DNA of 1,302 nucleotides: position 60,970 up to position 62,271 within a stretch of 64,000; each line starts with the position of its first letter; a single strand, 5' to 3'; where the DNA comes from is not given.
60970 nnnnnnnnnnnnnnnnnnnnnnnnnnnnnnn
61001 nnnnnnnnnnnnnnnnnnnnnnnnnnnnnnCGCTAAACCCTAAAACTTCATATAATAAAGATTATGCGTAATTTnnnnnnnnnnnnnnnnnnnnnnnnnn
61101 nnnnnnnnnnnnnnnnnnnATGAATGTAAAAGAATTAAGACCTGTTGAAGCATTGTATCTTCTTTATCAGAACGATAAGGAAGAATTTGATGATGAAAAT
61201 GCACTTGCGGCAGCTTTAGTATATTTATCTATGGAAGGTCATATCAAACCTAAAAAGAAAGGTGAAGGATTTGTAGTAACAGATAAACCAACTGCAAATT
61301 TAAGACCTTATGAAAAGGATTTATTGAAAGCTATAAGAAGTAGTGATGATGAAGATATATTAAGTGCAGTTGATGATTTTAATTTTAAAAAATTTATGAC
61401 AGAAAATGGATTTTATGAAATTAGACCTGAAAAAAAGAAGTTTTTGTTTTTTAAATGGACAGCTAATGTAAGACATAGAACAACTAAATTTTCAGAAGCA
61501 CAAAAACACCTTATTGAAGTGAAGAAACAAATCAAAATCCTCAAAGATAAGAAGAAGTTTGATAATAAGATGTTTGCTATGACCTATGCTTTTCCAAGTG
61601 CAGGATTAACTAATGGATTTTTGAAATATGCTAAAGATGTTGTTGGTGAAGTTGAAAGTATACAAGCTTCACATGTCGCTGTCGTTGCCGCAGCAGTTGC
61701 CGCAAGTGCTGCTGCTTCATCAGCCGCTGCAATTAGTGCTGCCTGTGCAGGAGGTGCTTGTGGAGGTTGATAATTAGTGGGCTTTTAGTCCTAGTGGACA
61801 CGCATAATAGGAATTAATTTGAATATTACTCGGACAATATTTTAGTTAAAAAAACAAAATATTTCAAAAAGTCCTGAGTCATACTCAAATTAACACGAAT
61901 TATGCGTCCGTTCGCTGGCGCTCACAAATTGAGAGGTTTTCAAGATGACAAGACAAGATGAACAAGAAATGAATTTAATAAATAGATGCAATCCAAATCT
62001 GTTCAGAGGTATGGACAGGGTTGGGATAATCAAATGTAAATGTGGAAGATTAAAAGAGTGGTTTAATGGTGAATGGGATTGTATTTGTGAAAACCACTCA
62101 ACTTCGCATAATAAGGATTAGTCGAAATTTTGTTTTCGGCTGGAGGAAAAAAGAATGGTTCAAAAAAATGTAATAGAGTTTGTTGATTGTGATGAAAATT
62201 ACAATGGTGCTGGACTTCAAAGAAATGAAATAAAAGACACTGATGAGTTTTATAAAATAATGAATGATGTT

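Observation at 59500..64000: Compositionally distinct AT-rich module of small zinc-ribbon proteins with its own repeated gene-junction cassettes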

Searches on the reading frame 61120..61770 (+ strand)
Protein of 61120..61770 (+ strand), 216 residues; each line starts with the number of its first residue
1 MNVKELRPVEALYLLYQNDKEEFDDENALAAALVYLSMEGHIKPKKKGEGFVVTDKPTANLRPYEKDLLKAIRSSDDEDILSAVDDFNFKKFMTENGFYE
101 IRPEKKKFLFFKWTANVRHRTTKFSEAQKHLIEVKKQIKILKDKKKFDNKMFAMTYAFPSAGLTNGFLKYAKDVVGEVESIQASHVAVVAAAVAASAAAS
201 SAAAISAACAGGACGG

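Call 10: search_protein_families(library=pfam, proteins=[window:61120-61770:+], max_evalue=0.01)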
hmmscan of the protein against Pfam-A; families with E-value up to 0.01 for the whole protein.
window:61120-61770:+ (216 aa): 2 families
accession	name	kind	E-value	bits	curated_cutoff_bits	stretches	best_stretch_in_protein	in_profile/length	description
PF20990.2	DUF2207_C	-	8e-06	26.2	33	1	8-120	14-103/247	Predicted membrane protein (DUF2207) C-terminal domain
PF02778.19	tRNA_int_endo_N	-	0.0062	16.5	21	0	5-18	37-50/67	tRNA intron endonuclease, N-terminal domain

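Call 18: find_related_loci(query=window:61120-61770:+, collection=viral_contigs, flank=10000)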
Query window:61120-61770:+ (216 aa) in viral_contigs; peptide patterns used: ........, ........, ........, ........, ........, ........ (x = any residue, [..] = any of these).
600 stretches matched a pattern, but none encodes a relative of the query by tblastn (E <= 1e-3).

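Call 19: find_encoding_contigs(protein=window:61120-61770:+, flank=10000, max_places=6)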
Protein window:61120-61770:+ (216 aa): 1 contig read that carries it; 1 place shown.
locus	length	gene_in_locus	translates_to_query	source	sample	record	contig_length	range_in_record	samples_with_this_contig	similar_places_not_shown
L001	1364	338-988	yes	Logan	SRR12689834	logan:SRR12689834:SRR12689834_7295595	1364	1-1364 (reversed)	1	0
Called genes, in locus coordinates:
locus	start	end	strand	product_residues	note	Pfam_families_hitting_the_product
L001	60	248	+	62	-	-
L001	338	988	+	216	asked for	-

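Call 37: find_related_loci(query=window:61120-61770:+, collection=metagenome_contigs, flank=10000)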
Query window:61120-61770:+ (216 aa) in metagenome_contigs; peptide patterns used: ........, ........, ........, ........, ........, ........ (x = any residue, [..] = any of these).
600 stretches matched a pattern, but none encodes a relative of the query by tblastn (E <= 1e-3).

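Call 60: search_protein_families(library=phrogs, proteins=[window:61120-61770:+], max_evalue=0.1)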
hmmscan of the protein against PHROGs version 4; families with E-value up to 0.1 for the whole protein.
window:61120-61770:+ (216 aa): 3 families
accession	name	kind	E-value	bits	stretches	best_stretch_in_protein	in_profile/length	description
phrog_29678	-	unknown function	0.04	14.6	1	77-130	100-152/267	-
phrog_28855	-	unknown function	0.041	13.2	1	87-123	345-382/804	-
phrog_25295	-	unknown function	0.091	14.1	0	53-89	31-67/119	-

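Call 81: search_protein_representatives(protein=window:61120-61770:+)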
Query: 216 residues. Proteins with E-value up to 0.001 (for the whole library): 66; up to 1e-10: 39; up to 1e-30: 6. The best 66 are listed.
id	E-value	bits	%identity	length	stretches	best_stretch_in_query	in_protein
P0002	5.5e-136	467.2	100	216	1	1-216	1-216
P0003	5.5e-49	183.3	48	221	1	2-216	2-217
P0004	2.4e-42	161.6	44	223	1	3-216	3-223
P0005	2.9e-41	158.1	49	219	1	3-193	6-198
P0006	1.3e-40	156.0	45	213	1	3-200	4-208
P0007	2.1e-36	142.3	41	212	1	3-207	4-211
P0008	1.7e-29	119.7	37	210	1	4-190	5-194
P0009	3.8e-27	112.1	41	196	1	4-184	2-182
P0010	3.7e-26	108.8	41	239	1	3-180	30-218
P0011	1.4e-24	103.7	37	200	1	4-181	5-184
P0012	1.5e-24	103.6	40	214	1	4-197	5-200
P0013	1.5e-23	100.3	41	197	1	3-196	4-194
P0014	4.0e-23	98.9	38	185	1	3-176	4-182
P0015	7.6e-23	98.0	43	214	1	3-174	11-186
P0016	8.3e-22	94.6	38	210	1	2-196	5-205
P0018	1.2e-20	90.8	39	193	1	5-183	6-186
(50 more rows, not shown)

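Call 82: find_homologous_proteins(query=window:61120-61770:+, max_evalue=0.001)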
Query window:61120-61770:+ (216 aa): 24 proteins with E <= 0.001 among 2720 candidates.
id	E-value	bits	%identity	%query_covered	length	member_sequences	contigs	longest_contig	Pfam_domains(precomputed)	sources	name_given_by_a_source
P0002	1.7e-135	467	100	100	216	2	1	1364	-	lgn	-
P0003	1.7e-48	183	44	83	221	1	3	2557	PF20990.3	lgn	-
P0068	7.6e-46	175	41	86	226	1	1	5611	-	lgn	-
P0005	9.1e-41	158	46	89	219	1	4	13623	PF20990.3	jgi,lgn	-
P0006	4.1e-40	156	45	80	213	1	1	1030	-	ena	-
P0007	6.6e-36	142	40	95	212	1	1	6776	-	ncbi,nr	ncbi:hypothetical protein KY348_05105 [Candidatus Woesearchaeota archaeon]|nr:hypothetical protein [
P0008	5.3e-29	120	36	98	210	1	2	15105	-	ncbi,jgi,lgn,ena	-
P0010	1.2e-25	109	38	82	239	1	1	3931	-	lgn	-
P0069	7.3e-25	106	30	91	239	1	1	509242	-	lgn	-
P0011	4.3e-24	104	36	83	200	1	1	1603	-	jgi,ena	-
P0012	4.6e-24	104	38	89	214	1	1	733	-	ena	-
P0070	1.6e-23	102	34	98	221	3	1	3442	-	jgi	jgi:hypothetical protein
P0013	4.8e-23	100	37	81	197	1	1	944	-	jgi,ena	-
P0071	1.7e-21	95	35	91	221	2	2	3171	-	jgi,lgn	jgi:hypothetical protein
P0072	3.5e-21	94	35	83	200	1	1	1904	-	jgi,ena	-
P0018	3.8e-20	91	36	83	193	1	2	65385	-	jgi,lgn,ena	jgi:hypothetical protein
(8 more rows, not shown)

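Call 83: find_encoding_contigs(protein=P0018, flank=10000, max_places=3)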
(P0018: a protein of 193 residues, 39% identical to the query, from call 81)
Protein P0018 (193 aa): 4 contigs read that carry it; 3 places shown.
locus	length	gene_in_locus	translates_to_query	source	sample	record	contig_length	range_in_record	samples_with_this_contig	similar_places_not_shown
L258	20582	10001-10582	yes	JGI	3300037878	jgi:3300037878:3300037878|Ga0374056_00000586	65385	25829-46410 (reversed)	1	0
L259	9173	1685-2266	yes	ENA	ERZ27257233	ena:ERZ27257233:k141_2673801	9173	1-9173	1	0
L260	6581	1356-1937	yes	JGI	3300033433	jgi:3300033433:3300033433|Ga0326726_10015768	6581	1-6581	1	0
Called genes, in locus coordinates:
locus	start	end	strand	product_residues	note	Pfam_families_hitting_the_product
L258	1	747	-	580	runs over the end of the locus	-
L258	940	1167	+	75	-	-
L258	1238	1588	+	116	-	-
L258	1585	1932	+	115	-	PF04010:DUF357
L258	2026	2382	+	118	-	-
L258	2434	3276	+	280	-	-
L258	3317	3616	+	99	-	-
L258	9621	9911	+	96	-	-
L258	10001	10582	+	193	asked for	-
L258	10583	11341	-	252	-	-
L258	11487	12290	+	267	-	PF13424:TPR_12 (weak)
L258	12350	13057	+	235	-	-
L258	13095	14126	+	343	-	PF00814:TsaD, PF22521:HypF_C_2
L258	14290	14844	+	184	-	-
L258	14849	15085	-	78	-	-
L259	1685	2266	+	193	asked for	-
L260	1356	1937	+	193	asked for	-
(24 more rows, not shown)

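Call 84: find_encoding_contigs(protein=P0005, flank=10000, max_places=3)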
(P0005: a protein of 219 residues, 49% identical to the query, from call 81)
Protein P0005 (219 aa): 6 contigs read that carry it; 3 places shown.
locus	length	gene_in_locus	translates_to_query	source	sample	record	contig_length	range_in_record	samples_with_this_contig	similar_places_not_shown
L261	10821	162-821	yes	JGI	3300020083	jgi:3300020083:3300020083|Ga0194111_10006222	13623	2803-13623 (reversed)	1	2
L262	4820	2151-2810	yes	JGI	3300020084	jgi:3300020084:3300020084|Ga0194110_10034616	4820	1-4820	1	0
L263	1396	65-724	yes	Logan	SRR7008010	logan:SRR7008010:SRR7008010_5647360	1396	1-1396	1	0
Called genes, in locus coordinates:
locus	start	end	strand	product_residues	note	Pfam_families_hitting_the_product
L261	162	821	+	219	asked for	PF20990:DUF2207_C (weak)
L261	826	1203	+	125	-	PF00226:DnaJ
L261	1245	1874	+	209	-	PF02585:PIG-L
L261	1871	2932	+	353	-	PF13528:Glyco_trans_1_3, PF04101:Glyco_tran_28_C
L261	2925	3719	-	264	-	-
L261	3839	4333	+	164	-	-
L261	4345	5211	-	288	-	-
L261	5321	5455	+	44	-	-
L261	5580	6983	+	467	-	PF07690:MFS_1, PF12832:MFS_1_like, PF07690:MFS_1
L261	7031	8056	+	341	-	PF03417:AAT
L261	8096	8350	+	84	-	PF04193:PQ-loop, PF03083:MtN3_slv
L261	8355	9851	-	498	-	PF00753:Lactamase_B (weak), PF23023:Anti-Pycsar_Apyc1 (faint), PF10996:Beta-Casp, PF07521:RMMBL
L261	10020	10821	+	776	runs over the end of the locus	PF00456:Transketolase_N, PF02779:Transket_pyr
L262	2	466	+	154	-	?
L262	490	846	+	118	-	-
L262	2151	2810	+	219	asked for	PF20990:DUF2207_C (weak)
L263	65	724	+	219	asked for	PF20990:DUF2207_C (weak)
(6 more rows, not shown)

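Call 85: find_encoding_contigs(protein=P0008, flank=10000, max_places=3)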
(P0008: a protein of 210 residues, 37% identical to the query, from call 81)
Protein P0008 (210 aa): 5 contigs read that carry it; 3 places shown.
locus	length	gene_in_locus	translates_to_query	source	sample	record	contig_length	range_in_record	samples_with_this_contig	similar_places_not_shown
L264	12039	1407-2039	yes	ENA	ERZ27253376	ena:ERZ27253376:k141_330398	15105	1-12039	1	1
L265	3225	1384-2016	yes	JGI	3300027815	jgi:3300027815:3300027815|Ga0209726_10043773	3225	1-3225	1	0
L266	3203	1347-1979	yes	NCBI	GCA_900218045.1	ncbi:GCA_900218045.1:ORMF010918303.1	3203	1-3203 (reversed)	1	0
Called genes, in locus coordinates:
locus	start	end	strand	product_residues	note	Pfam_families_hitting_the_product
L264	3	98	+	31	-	?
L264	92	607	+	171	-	PF01252:Peptidase_A8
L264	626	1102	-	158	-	-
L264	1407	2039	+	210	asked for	-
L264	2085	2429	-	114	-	PF01176:eIF-1a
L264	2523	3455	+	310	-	PF25145:NfeD1b_N (faint), PF01343:Peptidase_S49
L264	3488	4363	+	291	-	PF02567:PhzC-PhzF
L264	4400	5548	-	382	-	-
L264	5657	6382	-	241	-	PF01866:Diphthamide_syn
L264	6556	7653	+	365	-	PF04055:Radical_SAM, PF08608:Wyosine_form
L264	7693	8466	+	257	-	-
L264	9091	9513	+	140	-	PF18477:PIN_9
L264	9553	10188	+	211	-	PF03876:SHS2_Rpb7-N, PF00575:S1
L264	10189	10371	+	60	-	PF06093:Spt4 (weak)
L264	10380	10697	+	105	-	PF01282:Ribosomal_S24e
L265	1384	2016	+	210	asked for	-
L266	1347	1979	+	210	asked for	-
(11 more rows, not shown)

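Call 90: search_protein_families(library=ncbifam, proteins=[window:61120-61770:+], max_evalue=0.1)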
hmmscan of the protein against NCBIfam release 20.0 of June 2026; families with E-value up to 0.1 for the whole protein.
window:61120-61770:+ (216 aa): 2 families
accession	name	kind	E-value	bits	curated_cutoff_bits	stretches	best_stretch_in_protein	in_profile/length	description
NF000141.1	linco_LnuC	exception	0.058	13.3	300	1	73-114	38-80/164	lincosamide nucleotidyltransferase Lnu(C)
NF004038.0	PRK05528.1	equivalog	0.061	13.4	200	1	118-163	87-132/157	peptide-methionine (S)-S-oxide reductase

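Call 96: predict_structure(alignment_id=A3)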
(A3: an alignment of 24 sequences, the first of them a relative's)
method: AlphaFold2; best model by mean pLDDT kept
length: 216 residues; sequences in the alignment: 24
mean_pLDDT: 88.2   pTM: 0.79
mean pLDDT of the five models: 88.2, 84.3, 84.1, 83.6, 82.5
residues with pLDDT >= 90: 148; 70-90: 34; 50-70: 33; < 50: 1
segments of 3 or more residues with pLDDT < 50: none
pLDDT, mean of each block of 10 residues (from residue 1): 96 98 96 97 88 97 98 95 97 98 95 96 98 95 88 95 81 85 66 59 56 52
secondary structure, 60 per line:
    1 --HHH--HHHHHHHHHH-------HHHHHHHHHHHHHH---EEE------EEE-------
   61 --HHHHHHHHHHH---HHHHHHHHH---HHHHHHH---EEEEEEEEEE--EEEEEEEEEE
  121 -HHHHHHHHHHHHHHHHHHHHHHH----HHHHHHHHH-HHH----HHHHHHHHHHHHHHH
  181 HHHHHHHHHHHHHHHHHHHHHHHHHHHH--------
elements in order: H8-17 H25-38 E42-44 E51-53 H63-73 H77-85 H89-95 E99-108 E111-120 H122-144 H149-157 H166-208

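Call 99: fold_search(model_id=the predicted structure, library=pdb)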
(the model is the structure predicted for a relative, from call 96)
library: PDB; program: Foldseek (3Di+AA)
matches with E <= 10: 290; with E <= 0.001: 0
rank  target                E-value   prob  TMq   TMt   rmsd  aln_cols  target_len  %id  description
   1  3kn1                  2.0e-03  1.00  0.44  0.41   9.6       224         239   15  Crystal Structure of Golgi Phosphoprotein 3 N-term Truncation Variant (released 2009-12-15)
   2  9qpq_B                2.1e-03  1.00  0.44  0.40   9.6       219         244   17  The structure of the COPI leaf bound to GOLPH3 (released 2025-10-22)
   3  2zih_A                3.2e-02  0.99  0.39  0.31   6.3       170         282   15  Crystal Structure of Yeast Vps74 (released 2008-04-22)
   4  2zih_D                4.1e-02  0.97  0.44  0.35   8.3       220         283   11  Crystal Structure of Yeast Vps74 (released 2008-04-22)
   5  2zii_A                5.1e-02  0.90  0.37  0.31   9.9       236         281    9  Crystal Structure of Yeast Vps74-N-term Truncation Variant (released 2008-04-22)
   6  7nhk_h                3.0e-01  0.12  0.14  0.19  18.8       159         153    9  LsaA, an antibiotic resistance ABCF, in complex with 70S ribosome from Enterococcus faecalis (released 2021-05-05)
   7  9b8p_H                3.9e-01  0.08  0.12  0.13  19.9       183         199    9  Synaptic Vesicle V-ATPase with synaptophysin and SidK, State 3, V1 (released 2024-07-03)
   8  8uu4_g                4.4e-01  0.11  0.15  0.19  16.5       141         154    8  Cryo-EM structure of the Listeria innocua 70S ribosome in complex with HPF (structure I-A) (released 2024-02-28)
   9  7nvs_W                5.5e-01  0.20  0.17  0.19  15.3       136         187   14  RNA polymerase II core pre-initiation complex with closed promoter DNA in proximal position (released 2021-05-05)
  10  3l7w                  6.2e-01  0.14  0.15  0.25  14.0       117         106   11  The Crystal Structure of smu.1704 from Streptococcus mutans UA159 (released 2010-12-08)
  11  5gpy_A                6.6e-01  0.21  0.18  0.21  15.1       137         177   13  Crystal structure of the human TFIIE complex (released 2016-11-02)
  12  6ha1_g                6.6e-01  0.10  0.13  0.18  16.7       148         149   10  Cryo-EM structure of a 70S Bacillus subtilis ribosome translating the ErmD leader peptide in complex with telithromyci (released 2018-08-29)
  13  2dql_A                7.8e-01  0.12  0.16  0.27  17.9       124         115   10  Crystal structure of the circadian clock associated protein Pex from anabaena (released 2007-05-29)
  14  8buu_g                7.8e-01  0.09  0.15  0.19  17.8       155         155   12  ARE-ABCF VmlR2 bound to a 70S ribosome (released 2023-04-05)
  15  4rnd_C                8.2e-01  0.08  0.11  0.14  19.0       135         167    9  Crystal Structure of the subunit DF-assembly of the eukaryotic V-ATPase. (released 2014-12-10)
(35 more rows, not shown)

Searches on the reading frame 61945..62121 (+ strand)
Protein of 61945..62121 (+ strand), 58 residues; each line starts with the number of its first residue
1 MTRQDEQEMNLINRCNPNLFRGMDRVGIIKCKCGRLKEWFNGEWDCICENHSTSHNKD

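Call 16: search_protein_families(library=pfam, proteins=[window:61945-62121:+], max_evalue=1)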
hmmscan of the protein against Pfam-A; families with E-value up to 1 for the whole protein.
window:61945-62121:+ (58 aa): 1 family
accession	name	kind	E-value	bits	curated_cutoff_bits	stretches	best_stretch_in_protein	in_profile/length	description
PF14368.11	LTP_2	-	0.0099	16.4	22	1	7-54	23-71/100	Probable lipid transfer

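Call 60: search_protein_families(library=phrogs, proteins=[window:61945-62121:+], max_evalue=0.1)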
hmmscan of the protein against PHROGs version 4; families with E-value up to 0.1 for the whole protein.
window:61945-62121:+ (58 aa): 1 family
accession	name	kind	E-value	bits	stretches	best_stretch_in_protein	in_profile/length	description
phrog_12225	-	unknown function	0.042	14.3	1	2-43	13-52/284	-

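Call 90: search_protein_families(library=ncbifam, proteins=[window:61945-62121:+], max_evalue=0.1)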
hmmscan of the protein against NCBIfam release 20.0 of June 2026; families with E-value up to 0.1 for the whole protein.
window:61945-62121:+ (58 aa): 0 families
